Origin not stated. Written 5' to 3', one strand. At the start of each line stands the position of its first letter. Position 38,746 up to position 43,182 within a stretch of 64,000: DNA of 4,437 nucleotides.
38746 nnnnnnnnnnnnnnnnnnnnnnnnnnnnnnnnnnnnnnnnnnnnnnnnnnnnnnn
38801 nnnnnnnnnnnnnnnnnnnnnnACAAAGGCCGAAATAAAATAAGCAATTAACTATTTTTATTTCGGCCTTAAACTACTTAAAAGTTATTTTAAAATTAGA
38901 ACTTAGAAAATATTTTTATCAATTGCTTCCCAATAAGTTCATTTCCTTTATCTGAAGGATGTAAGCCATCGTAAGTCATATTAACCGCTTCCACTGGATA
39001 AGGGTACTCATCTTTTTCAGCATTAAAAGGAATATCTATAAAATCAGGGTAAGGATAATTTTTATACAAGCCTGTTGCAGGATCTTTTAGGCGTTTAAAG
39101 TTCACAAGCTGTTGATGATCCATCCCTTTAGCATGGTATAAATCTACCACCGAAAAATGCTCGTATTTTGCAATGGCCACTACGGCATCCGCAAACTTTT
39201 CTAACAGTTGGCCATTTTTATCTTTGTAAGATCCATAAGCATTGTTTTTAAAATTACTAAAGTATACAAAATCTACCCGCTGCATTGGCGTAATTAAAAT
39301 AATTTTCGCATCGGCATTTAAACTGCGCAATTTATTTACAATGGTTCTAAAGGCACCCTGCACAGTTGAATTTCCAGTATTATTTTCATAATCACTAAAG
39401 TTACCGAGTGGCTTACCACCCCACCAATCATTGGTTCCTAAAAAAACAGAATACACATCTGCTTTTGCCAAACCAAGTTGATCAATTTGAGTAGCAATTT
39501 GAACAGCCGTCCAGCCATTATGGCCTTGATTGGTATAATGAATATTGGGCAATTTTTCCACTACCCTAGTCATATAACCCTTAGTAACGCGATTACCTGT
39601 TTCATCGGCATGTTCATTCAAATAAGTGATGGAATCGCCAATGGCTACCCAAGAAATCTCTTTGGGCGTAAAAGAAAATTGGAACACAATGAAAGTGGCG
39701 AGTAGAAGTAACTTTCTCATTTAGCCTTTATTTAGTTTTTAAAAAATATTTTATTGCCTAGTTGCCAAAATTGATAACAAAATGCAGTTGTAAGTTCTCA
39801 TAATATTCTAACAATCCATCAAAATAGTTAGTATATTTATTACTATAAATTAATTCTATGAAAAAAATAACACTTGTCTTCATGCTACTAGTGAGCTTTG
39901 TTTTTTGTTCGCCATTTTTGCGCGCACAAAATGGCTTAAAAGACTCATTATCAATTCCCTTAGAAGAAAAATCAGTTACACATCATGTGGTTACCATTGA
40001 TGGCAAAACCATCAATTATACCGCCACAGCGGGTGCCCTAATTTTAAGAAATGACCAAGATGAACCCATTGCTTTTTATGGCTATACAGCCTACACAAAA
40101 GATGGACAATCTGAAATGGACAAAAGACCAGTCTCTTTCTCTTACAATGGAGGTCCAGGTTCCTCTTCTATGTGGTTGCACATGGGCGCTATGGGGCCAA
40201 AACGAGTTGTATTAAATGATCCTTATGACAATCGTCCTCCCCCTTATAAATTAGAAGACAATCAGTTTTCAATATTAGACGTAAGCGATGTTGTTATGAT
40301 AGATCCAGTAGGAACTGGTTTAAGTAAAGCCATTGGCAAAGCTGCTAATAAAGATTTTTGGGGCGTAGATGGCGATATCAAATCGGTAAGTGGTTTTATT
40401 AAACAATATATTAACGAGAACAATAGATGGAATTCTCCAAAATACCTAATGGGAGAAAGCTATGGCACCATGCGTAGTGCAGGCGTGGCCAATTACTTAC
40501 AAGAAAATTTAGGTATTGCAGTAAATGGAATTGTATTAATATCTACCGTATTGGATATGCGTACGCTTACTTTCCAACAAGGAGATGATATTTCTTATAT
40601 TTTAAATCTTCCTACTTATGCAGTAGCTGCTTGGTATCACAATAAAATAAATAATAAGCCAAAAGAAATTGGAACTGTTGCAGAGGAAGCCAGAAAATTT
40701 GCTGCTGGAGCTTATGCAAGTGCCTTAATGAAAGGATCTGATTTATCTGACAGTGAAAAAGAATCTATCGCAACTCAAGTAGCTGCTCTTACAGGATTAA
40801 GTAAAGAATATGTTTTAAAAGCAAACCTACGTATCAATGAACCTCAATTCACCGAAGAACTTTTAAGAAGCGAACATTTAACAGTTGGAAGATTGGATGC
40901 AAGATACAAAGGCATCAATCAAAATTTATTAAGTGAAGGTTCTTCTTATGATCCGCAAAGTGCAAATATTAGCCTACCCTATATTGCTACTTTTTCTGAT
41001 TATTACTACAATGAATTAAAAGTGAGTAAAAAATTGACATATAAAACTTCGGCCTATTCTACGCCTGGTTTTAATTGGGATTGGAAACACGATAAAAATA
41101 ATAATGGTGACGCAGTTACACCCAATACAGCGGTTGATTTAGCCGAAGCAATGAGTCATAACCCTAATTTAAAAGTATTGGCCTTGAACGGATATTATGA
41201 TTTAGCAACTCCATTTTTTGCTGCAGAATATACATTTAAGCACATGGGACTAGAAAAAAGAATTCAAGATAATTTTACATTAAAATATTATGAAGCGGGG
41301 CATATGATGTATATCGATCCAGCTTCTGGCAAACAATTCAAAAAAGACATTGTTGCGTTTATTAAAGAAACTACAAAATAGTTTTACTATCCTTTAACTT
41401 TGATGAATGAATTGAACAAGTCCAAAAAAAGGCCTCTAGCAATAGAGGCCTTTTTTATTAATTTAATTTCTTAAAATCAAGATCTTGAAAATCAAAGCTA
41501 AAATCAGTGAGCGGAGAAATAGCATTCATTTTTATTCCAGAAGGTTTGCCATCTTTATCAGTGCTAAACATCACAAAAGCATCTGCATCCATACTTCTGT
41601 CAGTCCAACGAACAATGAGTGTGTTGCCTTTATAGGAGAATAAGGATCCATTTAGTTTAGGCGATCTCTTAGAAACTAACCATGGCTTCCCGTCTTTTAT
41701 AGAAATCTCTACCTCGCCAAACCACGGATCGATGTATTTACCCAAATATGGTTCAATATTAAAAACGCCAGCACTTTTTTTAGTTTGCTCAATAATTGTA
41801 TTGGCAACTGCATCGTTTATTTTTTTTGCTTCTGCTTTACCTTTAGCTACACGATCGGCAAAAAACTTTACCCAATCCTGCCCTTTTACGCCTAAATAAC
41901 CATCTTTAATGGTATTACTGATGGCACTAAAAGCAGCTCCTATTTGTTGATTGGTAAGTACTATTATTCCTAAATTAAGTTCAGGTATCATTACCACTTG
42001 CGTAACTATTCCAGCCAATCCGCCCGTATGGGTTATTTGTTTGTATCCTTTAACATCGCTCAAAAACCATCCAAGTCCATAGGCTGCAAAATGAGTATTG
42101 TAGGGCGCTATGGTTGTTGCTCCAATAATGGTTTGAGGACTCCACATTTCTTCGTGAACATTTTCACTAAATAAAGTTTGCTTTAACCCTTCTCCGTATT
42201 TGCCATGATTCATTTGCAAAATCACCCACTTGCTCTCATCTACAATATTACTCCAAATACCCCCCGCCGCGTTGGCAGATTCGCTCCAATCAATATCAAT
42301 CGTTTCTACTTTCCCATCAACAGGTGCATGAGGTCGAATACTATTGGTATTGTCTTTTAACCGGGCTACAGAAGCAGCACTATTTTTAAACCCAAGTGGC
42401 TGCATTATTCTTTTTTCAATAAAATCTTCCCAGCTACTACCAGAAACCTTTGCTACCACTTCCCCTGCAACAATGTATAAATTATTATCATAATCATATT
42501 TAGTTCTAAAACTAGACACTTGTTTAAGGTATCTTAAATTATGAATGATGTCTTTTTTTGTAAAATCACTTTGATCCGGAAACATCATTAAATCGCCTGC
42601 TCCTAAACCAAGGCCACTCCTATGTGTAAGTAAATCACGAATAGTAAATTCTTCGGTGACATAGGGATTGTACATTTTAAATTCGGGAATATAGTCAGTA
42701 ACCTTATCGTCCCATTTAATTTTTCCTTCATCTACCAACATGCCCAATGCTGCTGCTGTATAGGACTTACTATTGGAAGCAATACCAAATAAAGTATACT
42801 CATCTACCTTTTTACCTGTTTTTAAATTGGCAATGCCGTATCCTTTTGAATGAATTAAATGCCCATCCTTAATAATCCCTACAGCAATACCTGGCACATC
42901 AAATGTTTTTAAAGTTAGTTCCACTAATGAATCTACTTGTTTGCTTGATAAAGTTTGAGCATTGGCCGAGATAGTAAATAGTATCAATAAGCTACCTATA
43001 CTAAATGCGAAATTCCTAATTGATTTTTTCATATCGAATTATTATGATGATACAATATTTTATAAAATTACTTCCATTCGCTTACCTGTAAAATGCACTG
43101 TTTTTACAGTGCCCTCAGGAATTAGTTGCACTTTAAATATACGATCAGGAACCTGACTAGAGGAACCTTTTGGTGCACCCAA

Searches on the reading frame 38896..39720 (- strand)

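Call 64: search_protein_families(library=pfam, proteins=[window:38896-39720:-], max_evalue=0.00001)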
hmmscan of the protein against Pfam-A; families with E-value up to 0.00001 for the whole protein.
window:38896-39720:- (274 aa): 2 families
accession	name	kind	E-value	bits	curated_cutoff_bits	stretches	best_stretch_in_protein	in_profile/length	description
PF13472.12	Lipase_GDSL_2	-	5.2e-21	76.4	32.9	1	26-261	1-177/178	GDSL-like Lipase/Acylhydrolase family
PF00657.28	Lipase_GDSL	-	2.4e-12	47.9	23.6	1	25-266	2-207/208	GDSL-like Lipase/Acylhydrolase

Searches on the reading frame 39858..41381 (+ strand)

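Call 65: search_protein_families(library=pfam, proteins=[window:39858-41381:+], max_evalue=0.00001)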
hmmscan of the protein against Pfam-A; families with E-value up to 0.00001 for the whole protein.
window:39858-41381:+ (507 aa): 1 family
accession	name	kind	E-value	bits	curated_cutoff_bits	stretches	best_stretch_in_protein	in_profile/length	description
PF00450.28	Peptidase_S10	-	1.4e-13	51.5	21.9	1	81-475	35-370/420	Serine carboxypeptidase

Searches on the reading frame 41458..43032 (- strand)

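Call 65: search_protein_families(library=pfam, proteins=[window:41458-43032:-], max_evalue=0.00001)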
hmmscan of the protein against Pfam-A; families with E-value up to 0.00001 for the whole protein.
window:41458-43032:- (524 aa): 2 families
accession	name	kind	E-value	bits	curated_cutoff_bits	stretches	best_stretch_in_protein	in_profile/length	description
PF00144.29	Beta-lactamase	-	1.2e-63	215.8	27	1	39-366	7-314/329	Beta-lactamase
PF11954.13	DUF3471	-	1.4e-16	61.2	29.3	1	426-522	12-103/103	Domain of unknown function (DUF3471)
